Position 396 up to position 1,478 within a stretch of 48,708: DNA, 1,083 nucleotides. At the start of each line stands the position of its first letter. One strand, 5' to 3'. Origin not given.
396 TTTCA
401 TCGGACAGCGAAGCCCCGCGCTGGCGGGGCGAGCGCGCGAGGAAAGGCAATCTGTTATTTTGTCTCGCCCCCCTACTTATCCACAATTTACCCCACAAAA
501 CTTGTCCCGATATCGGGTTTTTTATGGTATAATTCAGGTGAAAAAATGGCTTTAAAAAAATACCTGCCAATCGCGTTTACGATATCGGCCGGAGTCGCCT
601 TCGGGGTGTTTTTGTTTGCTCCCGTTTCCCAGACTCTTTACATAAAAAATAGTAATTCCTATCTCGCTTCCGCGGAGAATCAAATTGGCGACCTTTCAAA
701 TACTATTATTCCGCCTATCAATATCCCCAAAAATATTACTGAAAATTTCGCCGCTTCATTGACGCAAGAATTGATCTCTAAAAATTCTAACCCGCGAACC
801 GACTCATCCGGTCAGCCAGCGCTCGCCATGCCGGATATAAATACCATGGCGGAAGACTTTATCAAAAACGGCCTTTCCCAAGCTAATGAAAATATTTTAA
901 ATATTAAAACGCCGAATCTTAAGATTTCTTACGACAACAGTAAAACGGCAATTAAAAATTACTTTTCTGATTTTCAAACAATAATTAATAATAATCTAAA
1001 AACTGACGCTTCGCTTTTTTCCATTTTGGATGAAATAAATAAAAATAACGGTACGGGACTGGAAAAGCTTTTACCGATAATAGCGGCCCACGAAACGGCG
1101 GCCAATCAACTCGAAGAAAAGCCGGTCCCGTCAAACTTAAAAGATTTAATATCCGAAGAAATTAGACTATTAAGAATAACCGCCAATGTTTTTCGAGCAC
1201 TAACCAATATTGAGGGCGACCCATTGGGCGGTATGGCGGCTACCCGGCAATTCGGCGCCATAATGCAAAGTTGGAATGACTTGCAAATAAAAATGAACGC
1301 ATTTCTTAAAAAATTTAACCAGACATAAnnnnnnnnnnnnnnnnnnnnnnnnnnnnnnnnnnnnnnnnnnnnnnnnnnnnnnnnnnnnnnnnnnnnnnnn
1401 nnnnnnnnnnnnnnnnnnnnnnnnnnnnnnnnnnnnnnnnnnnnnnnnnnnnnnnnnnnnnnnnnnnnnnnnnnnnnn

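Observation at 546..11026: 12-gene T4SS-like array with no conjugation or mobile-element hallmarks, next to the origin-proximal housekeeping cluster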

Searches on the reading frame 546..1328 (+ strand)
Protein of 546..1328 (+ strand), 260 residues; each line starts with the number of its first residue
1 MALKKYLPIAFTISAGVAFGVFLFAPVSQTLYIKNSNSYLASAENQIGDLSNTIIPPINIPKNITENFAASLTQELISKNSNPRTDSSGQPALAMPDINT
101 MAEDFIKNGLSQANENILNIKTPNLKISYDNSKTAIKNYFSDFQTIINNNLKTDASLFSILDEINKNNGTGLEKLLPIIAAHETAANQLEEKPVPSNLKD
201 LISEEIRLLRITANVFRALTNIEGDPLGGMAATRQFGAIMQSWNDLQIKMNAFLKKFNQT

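Call 3: search_protein_families(library=pfam, proteins=[window:546-1328:+], max_evalue=0.1)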
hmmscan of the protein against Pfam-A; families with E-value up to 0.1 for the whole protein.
window:546-1328:+ (260 aa): 1 family
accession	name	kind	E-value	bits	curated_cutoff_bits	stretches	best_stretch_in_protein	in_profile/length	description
PF03564.21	DUF1759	-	0.0075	16.7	25.4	1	124-167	62-105/148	Protein of unknown function (DUF1759)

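Call 6: search_protein_families(library=ncbifam, proteins=[window:546-1328:+], max_evalue=0.1)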
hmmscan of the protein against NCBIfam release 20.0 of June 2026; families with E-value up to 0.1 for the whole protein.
window:546-1328:+ (260 aa): 1 family
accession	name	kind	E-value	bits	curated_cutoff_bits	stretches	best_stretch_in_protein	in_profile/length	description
NF033193.2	lipo_NDxxF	hypoth_equivalog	0.0021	17.8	60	1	105-180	33-108/199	NDxxF motif lipoprotein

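Call 36: search_solved_structures(query=A7, max_evalue=1)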
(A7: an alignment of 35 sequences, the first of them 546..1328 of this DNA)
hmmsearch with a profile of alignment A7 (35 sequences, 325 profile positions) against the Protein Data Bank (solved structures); distinct sequences matched with E-value up to 1: 8.
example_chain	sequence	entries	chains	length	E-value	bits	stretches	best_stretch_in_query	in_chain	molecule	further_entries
7c7u_A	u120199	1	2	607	1.6e-06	31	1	48-116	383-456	Biofilm-associated surface protein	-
7c7r_B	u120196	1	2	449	1.3e-05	28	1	48-98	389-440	Biofilm-associated surface protein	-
6nz1_A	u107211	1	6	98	0.39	13.3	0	249-307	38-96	Design construct XXA_GVDQ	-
9ge5_J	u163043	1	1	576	0.5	12.9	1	138-232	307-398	Actin-related protein 5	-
6hts_H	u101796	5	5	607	0.53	12.8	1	138-232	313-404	Actin-related protein 5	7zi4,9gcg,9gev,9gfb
5up1_A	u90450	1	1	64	0.59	12.7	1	163-201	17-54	EEHEE_rd3_1049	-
6nyk_A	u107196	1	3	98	0.7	12.4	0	249-307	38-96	Design construct XAX_GGDQ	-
7upo_C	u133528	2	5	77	0.73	12.4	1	181-244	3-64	DHT03 protein C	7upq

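Call 56: find_homologous_proteins(query=window:546-1328:+, max_evalue=0.001)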
Query window:546-1328:+ (260 aa): 148 proteins with E <= 0.001 among 883 candidates; the best 120 are listed.
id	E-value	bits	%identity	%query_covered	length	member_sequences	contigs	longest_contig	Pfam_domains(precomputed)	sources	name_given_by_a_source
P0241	4.8e-161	552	100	100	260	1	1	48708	-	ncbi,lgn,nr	ncbi:MAG: hypothetical protein Q7S78_01960 [Candidatus Azambacteria bacterium]|nr:hypothetical prote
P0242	3.7e-129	447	80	99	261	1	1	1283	-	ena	-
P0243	9.1e-124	430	80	99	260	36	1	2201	-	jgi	-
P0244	6.1e-123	427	79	98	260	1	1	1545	-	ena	-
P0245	1.6e-122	426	77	99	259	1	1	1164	-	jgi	-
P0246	1.9e-122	425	77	99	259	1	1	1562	-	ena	-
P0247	2.4e-122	425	78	98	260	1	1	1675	-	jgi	-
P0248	4.2e-122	424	78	99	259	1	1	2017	-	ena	-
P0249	4.4e-122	424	79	98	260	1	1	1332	-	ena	-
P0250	4.5e-122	424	77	99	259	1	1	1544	-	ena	-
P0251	6.7e-122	424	77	99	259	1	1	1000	-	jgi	-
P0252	7.0e-122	423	77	99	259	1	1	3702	-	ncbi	-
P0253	1.5e-121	422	77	99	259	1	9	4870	-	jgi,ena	-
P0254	3.7e-121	421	78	98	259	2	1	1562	-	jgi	-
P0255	3.7e-121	421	77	98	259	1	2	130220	-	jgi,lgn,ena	-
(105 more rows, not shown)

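Call 66: predict_structure(alignment_id=A11)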
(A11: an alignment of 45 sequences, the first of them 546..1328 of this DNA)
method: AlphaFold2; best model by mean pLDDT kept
length: 260 residues; sequences in the alignment: 45
mean_pLDDT: 73.5   pTM: 0.65
mean pLDDT of the five models: 73.5, 72.1, 71.2, 69.1, 67.5
residues with pLDDT >= 90: 91; 70-90: 95; 50-70: 12; < 50: 62
segments of 3 or more residues with pLDDT < 50: 1-62
pLDDT, mean of each block of 10 residues (from residue 1): 31 30 27 25 29 32 63 80 70 78 83 88 94 95 94 83 84 91 96 96 96 92 84 88 92 89
secondary structure, 60 per line:
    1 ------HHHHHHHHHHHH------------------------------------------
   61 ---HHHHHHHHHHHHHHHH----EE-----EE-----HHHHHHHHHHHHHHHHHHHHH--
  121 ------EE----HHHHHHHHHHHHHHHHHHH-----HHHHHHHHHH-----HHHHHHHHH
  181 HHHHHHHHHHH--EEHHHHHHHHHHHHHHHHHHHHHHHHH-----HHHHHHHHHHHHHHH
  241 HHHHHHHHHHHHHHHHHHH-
elements in order: H7-18 H64-79 H98-118 H133-151 H157-166 H172-191 H196-220 H226-259
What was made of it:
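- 546..1328 (+): g01: 260-aa protein with an N-terminal TM anchor and an all-helical bundle (residues about 64-259). Sequence homologues are restricted to Azambacteria-like lineages. Function unknown. AF2 mean pLDDT is 73.5, with most 10-residue blocks of the helical bundle at pLDDT 80-96 (call 66).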

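Call 69: fold_search(model_id=the predicted structure, library=pdb)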
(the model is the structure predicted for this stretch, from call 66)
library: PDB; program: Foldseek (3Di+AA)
matches with E <= 10: 163; with E <= 0.001: 0
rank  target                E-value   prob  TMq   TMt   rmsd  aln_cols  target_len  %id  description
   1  6az6_A                4.6e-01  0.08  0.11  0.12  19.3       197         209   11  Streptococcus agalactiae GntR (released 2017-12-20)
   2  5ecf_F                7.9e-01  0.25  0.18  0.28  19.1       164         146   17  Ligand binding domain 1 of Penicillium marneffei MP1 protein complexed with arachidonic acids (released 2016-10-19)
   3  9ddp_D                8.7e-01  0.06  0.12  0.13  29.3       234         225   13  E. coli TonB-ExbBD TonB bound to ExbB chain E (released 2025-07-09)
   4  5f3o_B                1.2e+00  0.12  0.18  0.23  23.0       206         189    9  Crystal structure of EhRNaseIII229 from Entamoeba histolytica complexed with Mn2+ (released 2016-12-28)
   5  7waz_A                1.2e+00  0.06  0.14  0.05  21.7       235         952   11  PlmCasX-sgRNAv1-dsDNA ternary complex at ts loading state (released 2022-03-16)
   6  5msj_F                1.4e+00  0.06  0.13  0.16  23.9       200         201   12  Mouse PA28alpha (released 2017-09-13)
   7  4p9u_A                1.5e+00  0.07  0.14  0.14  17.8       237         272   12  FadR, Fatty Acid Responsive Transcription Factor from Vibrio cholerae, in Complex with DNA (released 2015-02-04)
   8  8cxb_c                1.5e+00  0.05  0.12  0.14  26.1       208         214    9  Human PA28-20S (PA28-4a3b) (released 2022-11-02)
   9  2fic_B                1.6e+00  0.07  0.15  0.19  33.8       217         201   13  The crystal structure of the BAR domain from human Bin1/Amphiphysin II and its implications for molecular recognition (released 2006-11-14)
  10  5msj_G                1.9e+00  0.08  0.19  0.22  17.0       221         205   13  Mouse PA28alpha (released 2017-09-13)
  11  5f3q_B                2.0e+00  0.10  0.19  0.26  23.3       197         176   12  Crystal structure of a noncanonical Dicer protein from Entamoeba histolytica (released 2016-12-14)
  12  5mx5_H                2.0e+00  0.06  0.17  0.19  24.3       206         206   11  Mouse PA28alpha-beta (released 2017-09-13)
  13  5msk_C                2.1e+00  0.06  0.15  0.17  24.6       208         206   11  Mouse PA28beta (released 2017-09-13)
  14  5msk_D                2.2e+00  0.04  0.13  0.15  25.0       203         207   12  Mouse PA28beta (released 2017-09-13)
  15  8hk0_C                2.3e+00  0.07  0.14  0.11  19.1       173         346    8  Crystal structure of Fic32-33 complex from Streptomyces ficellus NRRL 8067 (released 2023-04-26)
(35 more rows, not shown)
